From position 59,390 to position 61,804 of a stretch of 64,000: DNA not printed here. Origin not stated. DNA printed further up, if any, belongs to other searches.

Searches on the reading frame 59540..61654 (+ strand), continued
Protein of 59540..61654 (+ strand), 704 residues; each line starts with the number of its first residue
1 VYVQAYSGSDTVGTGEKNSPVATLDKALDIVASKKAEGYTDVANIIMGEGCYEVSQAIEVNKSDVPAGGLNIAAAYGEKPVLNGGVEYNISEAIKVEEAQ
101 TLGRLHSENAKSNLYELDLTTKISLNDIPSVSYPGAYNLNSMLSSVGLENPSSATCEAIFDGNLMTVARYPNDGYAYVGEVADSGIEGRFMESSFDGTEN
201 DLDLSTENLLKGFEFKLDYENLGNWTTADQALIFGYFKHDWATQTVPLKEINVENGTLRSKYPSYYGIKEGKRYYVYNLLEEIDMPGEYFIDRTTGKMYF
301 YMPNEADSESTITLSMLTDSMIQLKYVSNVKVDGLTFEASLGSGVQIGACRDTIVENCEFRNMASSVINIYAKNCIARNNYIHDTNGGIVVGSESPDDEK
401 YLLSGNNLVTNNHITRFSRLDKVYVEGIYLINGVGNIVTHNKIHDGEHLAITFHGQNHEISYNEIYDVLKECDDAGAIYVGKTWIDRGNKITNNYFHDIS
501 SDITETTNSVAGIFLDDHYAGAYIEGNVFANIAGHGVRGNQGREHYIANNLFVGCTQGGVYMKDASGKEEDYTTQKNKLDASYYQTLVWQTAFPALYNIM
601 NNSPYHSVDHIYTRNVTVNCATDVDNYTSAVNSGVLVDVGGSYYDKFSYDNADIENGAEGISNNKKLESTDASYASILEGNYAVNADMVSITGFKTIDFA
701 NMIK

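Call 42: find_encoding_contigs(protein=P0006, flank=6000, max_places=2)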
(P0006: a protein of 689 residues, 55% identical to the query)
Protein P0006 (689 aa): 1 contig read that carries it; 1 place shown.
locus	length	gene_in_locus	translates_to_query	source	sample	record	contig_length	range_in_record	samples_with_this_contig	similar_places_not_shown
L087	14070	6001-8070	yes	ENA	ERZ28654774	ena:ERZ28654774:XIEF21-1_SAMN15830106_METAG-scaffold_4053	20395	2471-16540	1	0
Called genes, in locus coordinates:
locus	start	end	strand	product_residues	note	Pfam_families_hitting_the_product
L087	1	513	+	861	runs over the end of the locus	PF22842:Pel9A-like_beta_helix, PF13229:Beta_helix (faint), PF07833:Cu_amine_oxidN1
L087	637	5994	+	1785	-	PF13205:Big_5 (faint)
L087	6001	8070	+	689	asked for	PF05048:NosD (faint), PF13229:Beta_helix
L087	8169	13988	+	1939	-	PF13205:Big_5 (faint), PF23197:IG_AIR9, PF00395:SLH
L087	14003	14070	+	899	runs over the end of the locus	-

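Call 43: find_encoding_contigs(protein=P0010, flank=6000, max_places=2)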
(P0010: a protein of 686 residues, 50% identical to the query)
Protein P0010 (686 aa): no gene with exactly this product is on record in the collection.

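Call 57: search_solved_structures(query=A3, max_evalue=1)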
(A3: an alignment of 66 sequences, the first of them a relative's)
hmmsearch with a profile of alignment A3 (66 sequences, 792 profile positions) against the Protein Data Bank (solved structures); distinct sequences matched with E-value up to 1: 34.
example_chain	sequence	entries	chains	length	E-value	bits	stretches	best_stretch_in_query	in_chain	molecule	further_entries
9rx2_A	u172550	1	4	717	1.2e-103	351.2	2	219-697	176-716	Parallel beta-helix repeat protein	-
5mqp_A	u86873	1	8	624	6.9e-48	166.7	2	281-558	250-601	Glycoside hydrolase BT_1002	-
3vst_A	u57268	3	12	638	8.1e-15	57.4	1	25-122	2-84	Xylosidase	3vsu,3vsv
6kqs_A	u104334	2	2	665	1e-06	30.6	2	24-105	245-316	lacto-N-biosidase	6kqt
5olq_A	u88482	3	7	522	5.1e-05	25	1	24-91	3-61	Rhamnogalacturonan lyase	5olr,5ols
5olp_A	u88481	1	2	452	8.9e-05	24.2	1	328-425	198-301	Pectate lyase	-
6kfn_A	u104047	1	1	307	0.00014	23.5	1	339-473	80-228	alginate lyase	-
7o78_A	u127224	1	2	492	0.00015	23.4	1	56-116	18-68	Polysaccharide lyase from Pseudopedobacter saltans, Pedsa3807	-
1qcx_A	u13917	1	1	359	0.0015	20.1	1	514-568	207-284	PECTIN LYASE B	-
6qps_A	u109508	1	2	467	0.0017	19.9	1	59-116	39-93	Polysaccharide Lyase Family 6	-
1idj_A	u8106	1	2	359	0.0018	19.9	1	499-568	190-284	PECTIN LYASE A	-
1ofl_A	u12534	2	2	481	0.0028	19.2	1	67-116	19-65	CHONDROITINASE B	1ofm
1dbg_A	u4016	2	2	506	0.0036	18.8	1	67-116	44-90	CHONDROITINASE B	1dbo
8yk2_B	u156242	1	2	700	0.005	18.4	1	529-636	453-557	Alpha-galactosidase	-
8yk3_A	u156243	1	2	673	0.0051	18.3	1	529-581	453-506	Alpha-galactosidase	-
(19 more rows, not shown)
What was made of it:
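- On GH141: A 66-sequence family profile hits 5mqp at 7e-48 (call 57).
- Closest known: Glycoside hydrolase family 141. Same: Profile-to-sequence E 7e-48 (call 57).
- Family profile vs PDB: 9rx2 1e-103, 5mqp 7e-48 (call 57).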

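Call 58: search_solved_structures(query=A3, max_evalue=1e-20, show_alignments=2)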
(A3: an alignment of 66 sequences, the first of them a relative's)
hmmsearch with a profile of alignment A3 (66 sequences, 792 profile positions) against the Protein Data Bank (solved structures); distinct sequences matched with E-value up to 1e-20: 2.
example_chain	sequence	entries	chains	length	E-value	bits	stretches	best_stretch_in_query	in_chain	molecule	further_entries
9rx2_A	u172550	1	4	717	1.2e-103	351.2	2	219-697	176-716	Parallel beta-helix repeat protein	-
5mqp_A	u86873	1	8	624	6.9e-48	166.7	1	281-558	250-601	Glycoside hydrolase BT_1002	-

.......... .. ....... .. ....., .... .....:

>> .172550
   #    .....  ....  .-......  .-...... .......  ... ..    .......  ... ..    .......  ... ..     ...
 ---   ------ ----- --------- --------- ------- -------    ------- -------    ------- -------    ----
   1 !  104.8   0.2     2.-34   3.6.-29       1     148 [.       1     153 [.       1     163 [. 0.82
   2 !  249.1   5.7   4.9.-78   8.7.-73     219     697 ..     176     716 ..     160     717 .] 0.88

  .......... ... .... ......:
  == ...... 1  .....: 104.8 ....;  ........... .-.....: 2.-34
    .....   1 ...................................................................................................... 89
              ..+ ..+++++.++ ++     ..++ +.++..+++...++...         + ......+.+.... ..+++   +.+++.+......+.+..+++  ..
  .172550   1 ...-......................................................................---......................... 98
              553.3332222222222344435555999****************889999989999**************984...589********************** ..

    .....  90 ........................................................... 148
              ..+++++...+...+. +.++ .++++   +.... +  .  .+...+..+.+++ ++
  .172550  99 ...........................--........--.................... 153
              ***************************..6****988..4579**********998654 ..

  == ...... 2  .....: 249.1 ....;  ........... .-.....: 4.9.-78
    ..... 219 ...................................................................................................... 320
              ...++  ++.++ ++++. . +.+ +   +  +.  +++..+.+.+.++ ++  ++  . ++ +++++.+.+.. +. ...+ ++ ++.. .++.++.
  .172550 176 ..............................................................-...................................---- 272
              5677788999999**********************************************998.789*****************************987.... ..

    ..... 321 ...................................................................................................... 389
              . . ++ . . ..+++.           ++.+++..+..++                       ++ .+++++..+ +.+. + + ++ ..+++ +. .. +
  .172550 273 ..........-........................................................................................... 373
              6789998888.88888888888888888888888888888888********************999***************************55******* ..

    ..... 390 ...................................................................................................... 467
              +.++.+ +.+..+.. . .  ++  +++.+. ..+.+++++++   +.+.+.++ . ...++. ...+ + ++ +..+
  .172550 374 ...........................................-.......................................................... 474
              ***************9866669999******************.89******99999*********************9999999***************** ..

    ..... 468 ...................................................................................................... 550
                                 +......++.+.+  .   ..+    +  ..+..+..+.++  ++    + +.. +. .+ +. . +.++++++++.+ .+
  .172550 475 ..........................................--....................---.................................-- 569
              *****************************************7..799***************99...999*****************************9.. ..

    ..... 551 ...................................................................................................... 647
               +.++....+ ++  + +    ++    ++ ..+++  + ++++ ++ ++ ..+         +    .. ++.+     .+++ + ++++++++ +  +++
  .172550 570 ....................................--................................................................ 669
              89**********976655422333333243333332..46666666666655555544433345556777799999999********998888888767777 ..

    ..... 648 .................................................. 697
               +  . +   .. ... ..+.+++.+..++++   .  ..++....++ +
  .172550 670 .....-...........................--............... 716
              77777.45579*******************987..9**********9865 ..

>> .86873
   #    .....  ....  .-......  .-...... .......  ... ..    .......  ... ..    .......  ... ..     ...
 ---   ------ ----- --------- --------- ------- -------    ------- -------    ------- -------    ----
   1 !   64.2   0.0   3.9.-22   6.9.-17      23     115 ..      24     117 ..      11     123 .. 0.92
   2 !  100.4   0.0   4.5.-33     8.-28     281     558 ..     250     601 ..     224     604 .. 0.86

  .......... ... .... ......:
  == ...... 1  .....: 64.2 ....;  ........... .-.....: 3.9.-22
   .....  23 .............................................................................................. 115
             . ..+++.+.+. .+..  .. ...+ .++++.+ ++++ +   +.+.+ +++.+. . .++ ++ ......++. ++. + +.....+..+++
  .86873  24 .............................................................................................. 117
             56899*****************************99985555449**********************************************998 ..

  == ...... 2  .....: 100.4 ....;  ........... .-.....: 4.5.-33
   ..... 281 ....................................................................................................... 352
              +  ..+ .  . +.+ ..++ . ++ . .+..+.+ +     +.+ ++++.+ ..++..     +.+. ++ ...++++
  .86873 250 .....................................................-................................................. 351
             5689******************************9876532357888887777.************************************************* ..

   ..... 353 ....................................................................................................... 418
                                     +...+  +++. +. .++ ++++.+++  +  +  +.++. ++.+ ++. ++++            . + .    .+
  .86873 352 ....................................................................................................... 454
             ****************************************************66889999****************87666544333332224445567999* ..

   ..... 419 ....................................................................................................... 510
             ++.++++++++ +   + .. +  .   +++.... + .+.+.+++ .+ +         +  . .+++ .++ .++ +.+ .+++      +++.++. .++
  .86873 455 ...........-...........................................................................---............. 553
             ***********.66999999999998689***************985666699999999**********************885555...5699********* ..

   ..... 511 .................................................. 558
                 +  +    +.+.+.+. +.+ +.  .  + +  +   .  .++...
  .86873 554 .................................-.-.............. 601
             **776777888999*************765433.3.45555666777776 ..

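Call 68: predict_structure(alignment_id=A3)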
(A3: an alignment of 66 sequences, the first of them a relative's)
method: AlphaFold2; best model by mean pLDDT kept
length: 704 residues; sequences in the alignment: 66
mean_pLDDT: 95.0   pTM: 0.94
mean pLDDT of the five models: 95.0, 93.7, 93.6, 93.6, 92.8
residues with pLDDT >= 90: 648; 70-90: 41; 50-70: 15; < 50: 0
segments of 3 or more residues with pLDDT < 50: none
pLDDT, mean of each block of 10 residues (from residue 1): 94 95 97 97 97 97 96 97 98 98 97 98 96 95 96 94 97 96 97 76 95 97 95 97 97 98 98 97 98 98 97 98 98 98 98 99 98 98 98 95 98 97 97 96 97 98 98 94 96 98 86 96 98 96 96 96 93 94 97 96 94 96 70 87 94 73 92 92 89 93 82
secondary structure, 60 per line:
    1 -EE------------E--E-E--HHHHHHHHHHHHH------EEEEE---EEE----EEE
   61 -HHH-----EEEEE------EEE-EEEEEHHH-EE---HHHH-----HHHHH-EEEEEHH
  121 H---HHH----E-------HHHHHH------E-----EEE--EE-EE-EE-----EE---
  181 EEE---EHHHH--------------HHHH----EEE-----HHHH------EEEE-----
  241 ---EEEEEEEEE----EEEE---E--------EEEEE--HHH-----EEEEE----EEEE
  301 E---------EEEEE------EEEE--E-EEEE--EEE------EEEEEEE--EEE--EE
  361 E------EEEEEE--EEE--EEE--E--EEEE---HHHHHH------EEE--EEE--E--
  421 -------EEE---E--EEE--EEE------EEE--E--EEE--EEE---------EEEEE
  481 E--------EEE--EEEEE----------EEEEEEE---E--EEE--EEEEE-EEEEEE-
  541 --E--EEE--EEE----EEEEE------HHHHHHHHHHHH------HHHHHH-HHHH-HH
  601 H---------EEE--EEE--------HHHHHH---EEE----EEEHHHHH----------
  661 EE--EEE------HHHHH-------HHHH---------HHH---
elements in order (helices of 4 or more, strands of 3 or more residues): H24-36 E43-47 E51-53 E58-60 E70-74 E81-83 E85-89 H99-102 H108-112 E114-118 H140-145 E158-160 E181-183 H188-191 H206-209 E214-216 H222-225 E232-235 E244-252 E257-260 E273-277 E288-292 E297-301 E311-315 E322-325 E330-333 E336-338 E345-351 E354-356 E359-361 E368-373 E376-378 E381-383 E389-392 H396-401 E408-410 E413-415 E428-430 E437-439 E442-444 E451-453 E459-461 E464-466 E476-481 E490-492 E495-499 E510-516 E523-525 E528-532 E534-539 E546-548 E551-553 E558-562 H569-580 H587-592 H594-597 E611-613 E616-618 H627-632 E636-638 E643-645 H646-650 E665-667 H674-678 H686-689
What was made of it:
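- On GH141: AF2 model pLDDT 95, pTM 0.94 (call 68).
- AF2 model of B3: pLDDT 95 (call 68).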

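Call 73: fold_search(model_id=the predicted structure, library=pdb)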
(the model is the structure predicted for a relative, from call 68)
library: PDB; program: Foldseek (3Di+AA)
matches with E <= 10: 499; with E <= 0.001: 36
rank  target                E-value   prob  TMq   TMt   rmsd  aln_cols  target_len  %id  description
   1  5mqp_B                1.2e-17  1.00  0.52  0.60   7.2       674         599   14  Glycoside hydrolase BT_1002 (released 2017-04-05)
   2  5mqp_C                1.7e-17  1.00  0.47  0.54   8.9       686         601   14  Glycoside hydrolase BT_1002 (released 2017-04-05)
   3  5mqp_A                2.1e-17  1.00  0.50  0.58   7.4       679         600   13  Glycoside hydrolase BT_1002 (released 2017-04-05)
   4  5mqp_E                3.0e-17  1.00  0.53  0.62   6.2       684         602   14  Glycoside hydrolase BT_1002 (released 2017-04-05)
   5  3vst_A                1.0e-10  1.00  0.41  0.45  12.4       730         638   14  The complex structure of XylC with Tris (released 2013-02-27)
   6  9beh_A                5.6e-07  1.00  0.31  0.37  12.6       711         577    9  Structure of GH110A in complex with galactose-6-sulfate (released 2025-08-27)
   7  9beu_A                6.7e-07  1.00  0.21  0.24  16.1       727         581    9  Structure of GH110B in complex with a lambda-carrageenan oligosaccharide (released 2025-08-27)
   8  9beu_B                8.4e-07  1.00  0.24  0.28  14.8       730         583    9  Structure of GH110B in complex with a lambda-carrageenan oligosaccharide (released 2025-08-27)
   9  9bev_A                1.3e-06  1.00  0.27  0.32  14.7       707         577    9  Structure of GH110A in complex with a lambda-carrageenan oligosaccharide (released 2025-08-27)
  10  7vul_B                1.3e-06  1.00  0.21  0.23  17.4       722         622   10  Structure of Klebsiella Phage P560 depolymerase (released 2022-11-16)
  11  7jwf_A                1.4e-06  1.00  0.26  0.29  14.6       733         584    8  Crystal structure of PdGH110B D344N in complex with alpha-(1,3)-galactobiose (released 2020-11-04)
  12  7jwf_B                1.7e-06  1.00  0.25  0.30  14.5       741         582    9  Crystal structure of PdGH110B D344N in complex with alpha-(1,3)-galactobiose (released 2020-11-04)
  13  7jw4_A                3.1e-06  1.00  0.28  0.32  14.3       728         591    9  Crystal structure of PdGH110B in complex with D-galactose (released 2020-11-04)
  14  7jw4_B                5.6e-06  1.00  0.25  0.28  15.3       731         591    8  Crystal structure of PdGH110B in complex with D-galactose (released 2020-11-04)
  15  8yk2_B                5.6e-06  1.00  0.23  0.24  15.3       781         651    9  Blood group B alpha-1,3-galactosidase AgaBb from Bifidobacterium bifidum, construct T7-tag_24-700 (released 2024-07-10)
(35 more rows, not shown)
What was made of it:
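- On GH141: Foldseek ranks 1-4 are 5mqp chains, E 1e-17 (call 73).
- Closest known: Glycoside hydrolase family 141. Same: Best Foldseek match (E 1e-17, TM 0.5-0.6; call 73).
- Foldseek top hits are BT_1002 (GH141), E 1e-17 (call 73).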

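Call 84: find_encoding_contigs(protein=P0016, flank=8000, max_places=2)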
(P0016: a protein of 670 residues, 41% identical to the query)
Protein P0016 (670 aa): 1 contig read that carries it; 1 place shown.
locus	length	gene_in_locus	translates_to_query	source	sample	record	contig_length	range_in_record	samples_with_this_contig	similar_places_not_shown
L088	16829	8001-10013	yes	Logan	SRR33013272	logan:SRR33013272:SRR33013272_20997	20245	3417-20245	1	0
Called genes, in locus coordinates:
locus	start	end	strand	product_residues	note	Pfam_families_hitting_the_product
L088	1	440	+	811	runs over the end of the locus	PF01055:Glyco_hydro_31_2nd, PF21365:Glyco_hydro_31_3rd, PF17137:DUF5110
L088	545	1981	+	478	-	PF01547:SBP_bac_1, PF12010:DUF3502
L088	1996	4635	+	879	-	PF22842:Pel9A-like_beta_helix, PF13229:Beta_helix (weak), PF07833:Cu_amine_oxidN1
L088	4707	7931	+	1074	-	-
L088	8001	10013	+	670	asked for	PF22842:Pel9A-like_beta_helix (faint), PF05048:NosD (faint), PF13229:Beta_helix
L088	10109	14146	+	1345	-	-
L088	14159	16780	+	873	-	-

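Call 89: list_cluster_members(proteins=[P0001, P0002, P0021, P0046])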
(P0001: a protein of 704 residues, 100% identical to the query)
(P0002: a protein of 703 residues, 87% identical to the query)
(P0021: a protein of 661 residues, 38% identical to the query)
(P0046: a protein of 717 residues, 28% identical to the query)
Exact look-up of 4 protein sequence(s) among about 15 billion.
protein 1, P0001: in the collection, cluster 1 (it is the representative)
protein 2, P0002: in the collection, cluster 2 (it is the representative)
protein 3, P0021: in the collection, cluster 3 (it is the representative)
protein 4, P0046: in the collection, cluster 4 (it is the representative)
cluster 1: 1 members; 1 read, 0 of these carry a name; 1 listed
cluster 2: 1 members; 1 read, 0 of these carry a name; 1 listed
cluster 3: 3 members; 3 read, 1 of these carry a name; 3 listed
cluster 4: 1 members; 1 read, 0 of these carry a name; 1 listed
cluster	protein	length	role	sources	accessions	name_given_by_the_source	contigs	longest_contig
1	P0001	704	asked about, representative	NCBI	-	-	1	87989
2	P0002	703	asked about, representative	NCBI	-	-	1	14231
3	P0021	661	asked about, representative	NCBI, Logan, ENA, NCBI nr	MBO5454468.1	MAG: right-handed parallel beta-helix repeat-containing protein [Clostridia bacterium] | right-handed parallel beta-helix repeat-containing protein [Clostridia bacterium]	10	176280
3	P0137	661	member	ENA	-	-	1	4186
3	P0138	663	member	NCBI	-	-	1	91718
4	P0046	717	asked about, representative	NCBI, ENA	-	-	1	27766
